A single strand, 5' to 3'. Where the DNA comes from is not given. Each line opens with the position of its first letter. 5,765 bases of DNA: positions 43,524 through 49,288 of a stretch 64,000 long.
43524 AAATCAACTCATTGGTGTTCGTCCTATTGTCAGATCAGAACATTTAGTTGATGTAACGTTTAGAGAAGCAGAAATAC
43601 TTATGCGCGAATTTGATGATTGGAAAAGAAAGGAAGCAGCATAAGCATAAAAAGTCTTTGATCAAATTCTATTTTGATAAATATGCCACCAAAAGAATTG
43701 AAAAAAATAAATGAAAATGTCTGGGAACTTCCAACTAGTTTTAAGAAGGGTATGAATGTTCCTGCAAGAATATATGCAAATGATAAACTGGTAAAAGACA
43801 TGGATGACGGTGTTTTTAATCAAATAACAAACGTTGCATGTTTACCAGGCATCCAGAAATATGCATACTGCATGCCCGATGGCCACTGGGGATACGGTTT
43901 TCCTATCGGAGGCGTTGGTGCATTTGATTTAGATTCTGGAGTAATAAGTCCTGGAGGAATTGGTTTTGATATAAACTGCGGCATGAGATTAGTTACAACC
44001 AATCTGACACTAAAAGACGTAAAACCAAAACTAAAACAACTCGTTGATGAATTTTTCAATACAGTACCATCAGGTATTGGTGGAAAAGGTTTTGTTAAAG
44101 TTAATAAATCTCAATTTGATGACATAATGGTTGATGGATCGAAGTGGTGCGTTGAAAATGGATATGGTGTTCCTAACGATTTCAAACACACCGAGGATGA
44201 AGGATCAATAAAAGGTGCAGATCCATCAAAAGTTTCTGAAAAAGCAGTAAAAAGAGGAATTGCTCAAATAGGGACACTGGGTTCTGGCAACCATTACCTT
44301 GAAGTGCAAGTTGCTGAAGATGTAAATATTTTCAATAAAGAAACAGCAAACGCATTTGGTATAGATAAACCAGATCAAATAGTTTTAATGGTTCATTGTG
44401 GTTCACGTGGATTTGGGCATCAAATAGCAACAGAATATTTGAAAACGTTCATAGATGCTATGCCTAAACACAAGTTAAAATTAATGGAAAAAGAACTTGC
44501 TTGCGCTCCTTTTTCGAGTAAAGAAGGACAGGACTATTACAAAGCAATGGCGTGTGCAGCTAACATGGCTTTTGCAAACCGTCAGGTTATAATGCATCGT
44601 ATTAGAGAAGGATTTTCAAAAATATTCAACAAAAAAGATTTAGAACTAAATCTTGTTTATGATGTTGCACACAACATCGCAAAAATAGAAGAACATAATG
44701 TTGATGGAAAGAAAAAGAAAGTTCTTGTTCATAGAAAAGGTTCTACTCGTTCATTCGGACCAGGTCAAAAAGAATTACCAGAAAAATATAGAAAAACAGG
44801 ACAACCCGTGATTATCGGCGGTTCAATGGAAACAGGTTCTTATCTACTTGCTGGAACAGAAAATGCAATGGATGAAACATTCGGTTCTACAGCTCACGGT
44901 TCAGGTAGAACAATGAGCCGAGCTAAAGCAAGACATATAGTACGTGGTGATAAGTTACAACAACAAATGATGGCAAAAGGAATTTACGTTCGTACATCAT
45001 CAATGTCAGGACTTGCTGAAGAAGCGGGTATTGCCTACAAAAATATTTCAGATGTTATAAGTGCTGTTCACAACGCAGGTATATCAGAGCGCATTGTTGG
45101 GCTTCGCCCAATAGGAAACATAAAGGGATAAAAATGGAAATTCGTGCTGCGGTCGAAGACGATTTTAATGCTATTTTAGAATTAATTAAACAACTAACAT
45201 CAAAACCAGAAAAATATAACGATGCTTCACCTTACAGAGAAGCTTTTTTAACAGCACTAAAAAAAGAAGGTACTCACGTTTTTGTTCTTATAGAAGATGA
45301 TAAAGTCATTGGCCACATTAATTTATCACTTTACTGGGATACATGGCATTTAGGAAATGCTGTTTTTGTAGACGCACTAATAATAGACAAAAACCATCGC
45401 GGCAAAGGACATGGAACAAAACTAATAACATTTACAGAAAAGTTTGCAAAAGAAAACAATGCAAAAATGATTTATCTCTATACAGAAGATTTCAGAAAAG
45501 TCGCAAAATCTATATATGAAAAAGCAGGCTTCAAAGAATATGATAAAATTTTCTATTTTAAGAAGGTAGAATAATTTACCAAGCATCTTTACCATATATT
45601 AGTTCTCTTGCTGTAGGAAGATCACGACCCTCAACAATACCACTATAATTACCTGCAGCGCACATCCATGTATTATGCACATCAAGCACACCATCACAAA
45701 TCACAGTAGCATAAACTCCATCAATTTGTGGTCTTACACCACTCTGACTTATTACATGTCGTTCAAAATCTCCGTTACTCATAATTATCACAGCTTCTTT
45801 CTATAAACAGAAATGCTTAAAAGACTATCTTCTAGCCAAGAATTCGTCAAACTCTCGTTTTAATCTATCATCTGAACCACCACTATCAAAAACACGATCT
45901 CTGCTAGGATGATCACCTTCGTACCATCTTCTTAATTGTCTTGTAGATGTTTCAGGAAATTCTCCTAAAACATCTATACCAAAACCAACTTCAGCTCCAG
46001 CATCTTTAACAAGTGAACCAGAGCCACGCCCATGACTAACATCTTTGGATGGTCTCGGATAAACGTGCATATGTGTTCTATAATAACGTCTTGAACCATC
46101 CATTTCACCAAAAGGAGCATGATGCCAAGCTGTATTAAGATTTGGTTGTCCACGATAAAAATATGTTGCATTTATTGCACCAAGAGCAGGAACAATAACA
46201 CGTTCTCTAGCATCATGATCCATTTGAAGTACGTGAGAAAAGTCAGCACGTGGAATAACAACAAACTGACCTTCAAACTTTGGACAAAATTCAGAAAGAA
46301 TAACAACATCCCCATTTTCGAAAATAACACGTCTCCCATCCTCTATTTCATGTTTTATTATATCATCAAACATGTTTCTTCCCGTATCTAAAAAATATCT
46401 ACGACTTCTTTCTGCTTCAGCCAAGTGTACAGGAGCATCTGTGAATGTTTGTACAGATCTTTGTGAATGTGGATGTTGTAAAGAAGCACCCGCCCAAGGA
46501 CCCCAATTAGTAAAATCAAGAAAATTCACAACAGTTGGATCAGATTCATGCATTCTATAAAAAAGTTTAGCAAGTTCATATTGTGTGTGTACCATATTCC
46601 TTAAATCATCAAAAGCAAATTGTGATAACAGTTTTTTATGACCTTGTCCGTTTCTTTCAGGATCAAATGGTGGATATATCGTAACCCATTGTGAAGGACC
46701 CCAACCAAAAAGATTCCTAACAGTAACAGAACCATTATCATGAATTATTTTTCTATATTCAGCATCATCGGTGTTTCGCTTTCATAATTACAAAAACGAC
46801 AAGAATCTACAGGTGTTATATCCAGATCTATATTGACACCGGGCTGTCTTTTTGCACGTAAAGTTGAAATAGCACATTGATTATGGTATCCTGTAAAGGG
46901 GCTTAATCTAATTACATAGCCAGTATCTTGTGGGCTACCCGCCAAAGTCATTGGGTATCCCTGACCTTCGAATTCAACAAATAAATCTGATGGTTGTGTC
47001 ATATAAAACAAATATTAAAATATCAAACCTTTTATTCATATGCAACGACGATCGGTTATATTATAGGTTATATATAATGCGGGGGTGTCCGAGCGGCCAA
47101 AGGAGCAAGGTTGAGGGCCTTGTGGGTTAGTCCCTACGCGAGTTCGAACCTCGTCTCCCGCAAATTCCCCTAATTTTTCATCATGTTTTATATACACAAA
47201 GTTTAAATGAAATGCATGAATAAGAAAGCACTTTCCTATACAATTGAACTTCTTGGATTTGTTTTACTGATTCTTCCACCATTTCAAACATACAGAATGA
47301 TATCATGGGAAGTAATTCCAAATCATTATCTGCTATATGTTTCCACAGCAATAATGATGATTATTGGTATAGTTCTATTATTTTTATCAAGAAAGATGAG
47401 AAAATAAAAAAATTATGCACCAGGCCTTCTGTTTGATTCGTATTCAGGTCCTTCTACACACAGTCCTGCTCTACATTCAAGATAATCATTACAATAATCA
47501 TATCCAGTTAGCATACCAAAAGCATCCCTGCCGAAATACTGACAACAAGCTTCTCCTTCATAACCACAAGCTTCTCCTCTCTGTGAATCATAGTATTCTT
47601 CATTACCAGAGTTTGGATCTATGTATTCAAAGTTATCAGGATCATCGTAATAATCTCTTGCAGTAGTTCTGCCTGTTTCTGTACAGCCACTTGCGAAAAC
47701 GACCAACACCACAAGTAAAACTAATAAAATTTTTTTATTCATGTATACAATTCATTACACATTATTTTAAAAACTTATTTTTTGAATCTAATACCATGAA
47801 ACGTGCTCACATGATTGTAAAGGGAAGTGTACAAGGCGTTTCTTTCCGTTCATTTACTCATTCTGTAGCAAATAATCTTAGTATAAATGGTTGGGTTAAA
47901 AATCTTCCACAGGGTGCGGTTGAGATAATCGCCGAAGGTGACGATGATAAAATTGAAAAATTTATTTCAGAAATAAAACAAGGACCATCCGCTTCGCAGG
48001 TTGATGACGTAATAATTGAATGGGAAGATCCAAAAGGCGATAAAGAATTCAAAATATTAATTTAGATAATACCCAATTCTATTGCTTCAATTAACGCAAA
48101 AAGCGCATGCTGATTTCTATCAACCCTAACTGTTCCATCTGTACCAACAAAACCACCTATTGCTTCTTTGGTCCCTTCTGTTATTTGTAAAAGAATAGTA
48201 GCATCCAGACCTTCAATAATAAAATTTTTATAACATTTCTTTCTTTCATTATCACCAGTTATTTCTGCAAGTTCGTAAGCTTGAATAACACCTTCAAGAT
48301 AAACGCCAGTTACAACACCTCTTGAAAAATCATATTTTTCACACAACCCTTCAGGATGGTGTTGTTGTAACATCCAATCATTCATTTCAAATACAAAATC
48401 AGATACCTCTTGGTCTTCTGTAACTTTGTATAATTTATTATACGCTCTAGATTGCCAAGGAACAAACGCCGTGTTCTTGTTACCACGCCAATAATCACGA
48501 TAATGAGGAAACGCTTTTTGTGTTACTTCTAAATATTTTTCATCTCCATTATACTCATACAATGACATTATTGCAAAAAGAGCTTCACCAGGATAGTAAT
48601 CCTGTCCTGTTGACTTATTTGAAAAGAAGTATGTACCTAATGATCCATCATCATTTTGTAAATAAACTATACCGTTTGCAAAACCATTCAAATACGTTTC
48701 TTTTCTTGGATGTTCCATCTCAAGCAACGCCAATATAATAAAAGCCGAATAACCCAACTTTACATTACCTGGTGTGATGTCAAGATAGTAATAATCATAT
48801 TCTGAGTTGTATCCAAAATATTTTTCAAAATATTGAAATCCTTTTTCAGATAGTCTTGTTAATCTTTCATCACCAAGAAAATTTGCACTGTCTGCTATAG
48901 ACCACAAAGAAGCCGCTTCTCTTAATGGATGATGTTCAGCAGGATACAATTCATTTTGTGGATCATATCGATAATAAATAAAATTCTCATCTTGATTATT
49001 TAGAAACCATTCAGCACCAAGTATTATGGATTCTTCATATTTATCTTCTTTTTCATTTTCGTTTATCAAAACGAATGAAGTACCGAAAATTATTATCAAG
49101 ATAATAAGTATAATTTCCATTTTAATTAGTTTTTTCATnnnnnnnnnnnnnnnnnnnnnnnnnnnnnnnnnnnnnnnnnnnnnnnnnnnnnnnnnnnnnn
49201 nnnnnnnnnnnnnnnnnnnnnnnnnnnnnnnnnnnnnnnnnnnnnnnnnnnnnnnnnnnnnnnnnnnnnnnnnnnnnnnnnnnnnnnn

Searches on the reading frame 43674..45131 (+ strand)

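Call 19: search_protein_families(library=pfam, proteins=[window:43674-45131:+], max_evalue=0.001)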
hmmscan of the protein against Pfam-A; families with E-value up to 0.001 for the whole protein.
window:43674-45131:+ (485 aa): 1 family
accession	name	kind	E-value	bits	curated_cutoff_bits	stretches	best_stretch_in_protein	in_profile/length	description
PF01139.22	RtcB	-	1.3e-169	565.4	27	1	50-485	1-426/426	tRNA-splicing ligase RtcB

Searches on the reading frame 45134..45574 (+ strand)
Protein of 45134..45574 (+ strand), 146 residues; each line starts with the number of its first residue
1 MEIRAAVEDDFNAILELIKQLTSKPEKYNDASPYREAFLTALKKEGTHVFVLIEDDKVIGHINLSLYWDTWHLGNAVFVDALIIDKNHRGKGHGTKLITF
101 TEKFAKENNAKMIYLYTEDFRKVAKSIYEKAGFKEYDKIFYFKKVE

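Call 19: search_protein_families(library=pfam, proteins=[window:45134-45574:+], max_evalue=0.001)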
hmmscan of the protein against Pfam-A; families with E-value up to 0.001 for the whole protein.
window:45134-45574:+ (146 aa): 7 families
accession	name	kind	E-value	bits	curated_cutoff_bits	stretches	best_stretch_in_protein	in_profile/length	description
PF00583.31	Acetyltransf_1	-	4.7e-18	66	20.7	1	25-133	13-116/116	Acetyltransferase (GNAT) family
PF13508.13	Acetyltransf_7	-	4.8e-14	52.9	27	1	46-135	2-84/84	Acetyltransferase (GNAT) domain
PF13673.13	Acetyltransf_10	-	9.3e-11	42.3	23.6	1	35-143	19-117/128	Acetyltransferase (GNAT) domain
PF13420.13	Acetyltransf_4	-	3.6e-08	34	24.3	1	3-134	1-135/155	Acetyltransferase (GNAT) domain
PF13527.13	Acetyltransf_9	-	1.3e-05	25.7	25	1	2-134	1-125/127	Acetyltransferase (GNAT) domain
PF13302.13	Acetyltransf_3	-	5.3e-05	24.4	25.4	1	3-134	4-138/138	Acetyltransferase (GNAT) domain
PF08445.16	FR47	-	0.00048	20.5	22.1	0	80-138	25-82/86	FR47-like protein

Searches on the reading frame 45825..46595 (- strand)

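Call 19: search_protein_families(library=pfam, proteins=[window:45825-46595:-], max_evalue=0.001)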
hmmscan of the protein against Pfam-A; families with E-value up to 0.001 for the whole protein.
window:45825-46595:- (256 aa): 1 family
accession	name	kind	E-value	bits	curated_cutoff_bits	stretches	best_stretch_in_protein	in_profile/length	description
PF02744.22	GalP_UDP_tr_C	-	1.2e-05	25.6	29.2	1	62-181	3-120/165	Galactose-1-phosphate uridyl transferase, C-terminal domain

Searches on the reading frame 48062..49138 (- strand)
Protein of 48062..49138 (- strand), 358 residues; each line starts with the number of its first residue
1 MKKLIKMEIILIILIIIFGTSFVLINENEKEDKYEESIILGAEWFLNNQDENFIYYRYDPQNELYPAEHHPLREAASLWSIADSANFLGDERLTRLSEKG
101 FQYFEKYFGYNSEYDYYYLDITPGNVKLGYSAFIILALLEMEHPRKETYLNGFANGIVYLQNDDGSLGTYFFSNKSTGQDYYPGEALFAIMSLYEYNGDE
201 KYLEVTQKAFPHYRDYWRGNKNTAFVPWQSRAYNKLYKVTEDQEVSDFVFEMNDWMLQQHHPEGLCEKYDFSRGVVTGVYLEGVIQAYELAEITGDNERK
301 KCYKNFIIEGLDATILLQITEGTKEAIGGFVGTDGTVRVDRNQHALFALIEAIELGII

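Call 19: search_protein_families(library=pfam, proteins=[window:48062-49138:-], max_evalue=0.001)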
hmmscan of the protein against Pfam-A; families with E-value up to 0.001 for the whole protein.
window:48062-49138:- (358 aa): 0 families

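Call 46: find_homologous_proteins(query=window:48062-49138:-, max_evalue=0.00001)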
Query window:48062-49138:- (358 aa): 320 proteins with E <= 0.00001 among 2586 candidates; the best 120 are listed.
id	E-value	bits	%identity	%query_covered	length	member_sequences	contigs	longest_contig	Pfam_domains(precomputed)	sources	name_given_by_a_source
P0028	1.6e-241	819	100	100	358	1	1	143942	-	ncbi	ncbi:hypothetical protein ACFLQN_00345 [Candidatus Aenigmatarchaeota archaeon]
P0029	9.4e-137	474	61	94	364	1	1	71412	-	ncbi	ncbi:MAG: hypothetical protein ABIH72_05815 [archaeon]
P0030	2.7e-128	446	57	99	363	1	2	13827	-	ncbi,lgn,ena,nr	ncbi:MAG TPA: hypothetical protein ENI23_11625 [bacterium]|nr:hypothetical protein [bacterium]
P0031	6.0e-126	439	56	97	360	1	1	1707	-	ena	-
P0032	7.1e-125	435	56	97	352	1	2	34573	-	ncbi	ncbi:MAG: hypothetical protein V3V78_01955 [Candidatus Woesearchaeota archaeon]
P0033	4.4e-124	432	59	91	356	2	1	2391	-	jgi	-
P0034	9.5e-124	431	57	92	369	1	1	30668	-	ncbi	ncbi:hypothetical protein ACFL21_03025 [Patescibacteria group bacterium]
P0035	1.4e-123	431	59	90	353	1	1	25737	-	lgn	-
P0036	1.8e-123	430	56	93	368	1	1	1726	-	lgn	-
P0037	2.3e-123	430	54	99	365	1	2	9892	-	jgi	-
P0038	1.0e-122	428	56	97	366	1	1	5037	-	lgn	-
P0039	9.5e-122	425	58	89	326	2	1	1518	-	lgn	-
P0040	9.6e-122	425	56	97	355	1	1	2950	-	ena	-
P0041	9.7e-122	425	53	100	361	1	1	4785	-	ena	-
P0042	3.0e-121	423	54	100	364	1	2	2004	-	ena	-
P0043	3.3e-121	423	58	97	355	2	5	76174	-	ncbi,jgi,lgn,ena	-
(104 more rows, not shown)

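Call 47: find_encoding_contigs(protein=P0029, flank=10000, max_places=3)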
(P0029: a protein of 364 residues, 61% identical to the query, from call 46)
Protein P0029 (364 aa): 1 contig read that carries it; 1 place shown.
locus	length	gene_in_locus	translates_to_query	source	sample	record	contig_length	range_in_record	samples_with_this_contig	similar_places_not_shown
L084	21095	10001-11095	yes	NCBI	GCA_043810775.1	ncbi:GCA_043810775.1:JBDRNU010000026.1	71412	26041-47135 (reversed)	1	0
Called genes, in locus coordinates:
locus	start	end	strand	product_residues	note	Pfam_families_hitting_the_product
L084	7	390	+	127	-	-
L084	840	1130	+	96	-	PF12675:DUF3795 (weak)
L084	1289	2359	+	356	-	PF02457:DAC, PF10635:DisA-linker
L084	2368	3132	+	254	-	PF05362:Lon_C, PF13541:ChlI (faint)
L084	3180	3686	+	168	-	-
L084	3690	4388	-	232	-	-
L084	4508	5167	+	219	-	PF04493:Endonuclease_5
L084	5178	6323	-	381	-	-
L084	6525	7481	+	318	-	PF13404:HTH_AsnC-type (weak), PF01047:MarR (weak), PF13404:HTH_AsnC-type, PF13412:HTH_24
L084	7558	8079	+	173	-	-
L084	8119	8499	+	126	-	-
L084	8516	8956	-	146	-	PF03412:Peptidase_C39, PF12385:Peptidase_C70 (faint), PF13529:Peptidase_C39_2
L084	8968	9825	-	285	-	PF00892:EamA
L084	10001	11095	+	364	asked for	-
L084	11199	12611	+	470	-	-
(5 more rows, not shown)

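Call 48: find_encoding_contigs(protein=P0043, flank=10000, max_places=3)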
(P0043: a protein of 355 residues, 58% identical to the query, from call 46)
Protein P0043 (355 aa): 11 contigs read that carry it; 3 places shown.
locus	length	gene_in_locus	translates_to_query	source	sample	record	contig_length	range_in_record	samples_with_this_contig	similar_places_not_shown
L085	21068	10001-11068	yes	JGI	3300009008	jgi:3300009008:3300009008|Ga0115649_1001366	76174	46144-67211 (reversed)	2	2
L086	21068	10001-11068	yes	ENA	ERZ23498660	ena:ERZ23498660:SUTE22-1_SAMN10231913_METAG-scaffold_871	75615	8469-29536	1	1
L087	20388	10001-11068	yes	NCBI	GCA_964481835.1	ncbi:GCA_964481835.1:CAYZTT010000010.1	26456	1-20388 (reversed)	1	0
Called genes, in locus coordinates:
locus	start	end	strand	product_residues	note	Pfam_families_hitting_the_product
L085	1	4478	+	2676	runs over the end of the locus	-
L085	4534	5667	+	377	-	PF06745:ATPase, PF13481:AAA_25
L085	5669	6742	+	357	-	-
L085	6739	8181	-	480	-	PF00478:IMPDH, PF00571:CBS, PF01070:FMN_dh, PF03060:NMO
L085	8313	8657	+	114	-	-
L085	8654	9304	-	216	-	PF01351:RNase_HII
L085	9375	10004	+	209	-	PF07853:DUF1648, PF13630:SdpI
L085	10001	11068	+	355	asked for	-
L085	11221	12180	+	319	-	PF01699:Na_Ca_ex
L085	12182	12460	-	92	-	-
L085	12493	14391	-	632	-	PF17214:KH_TffA, PF07650:KH_2 (weak), PF00753:Lactamase_B, PF16661:Lactamase_B_6, PF23023:Anti-Pycsar_Apyc1, PF12706:Lactamase_B_2, PF10996:Beta-Casp, PF07521:RMMBL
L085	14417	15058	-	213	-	PF00227:Proteasome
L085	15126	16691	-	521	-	-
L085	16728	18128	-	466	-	-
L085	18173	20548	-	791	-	PF05203:Hom_end_hint (weak), PF08517:AXH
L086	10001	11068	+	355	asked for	-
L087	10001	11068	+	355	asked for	-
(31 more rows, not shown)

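Call 76: search_protein_families(library=ncbifam, proteins=[window:48062-49138:-], max_evalue=0.001)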
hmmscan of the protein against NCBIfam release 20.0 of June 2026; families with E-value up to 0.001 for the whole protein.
window:48062-49138:- (358 aa): 0 families
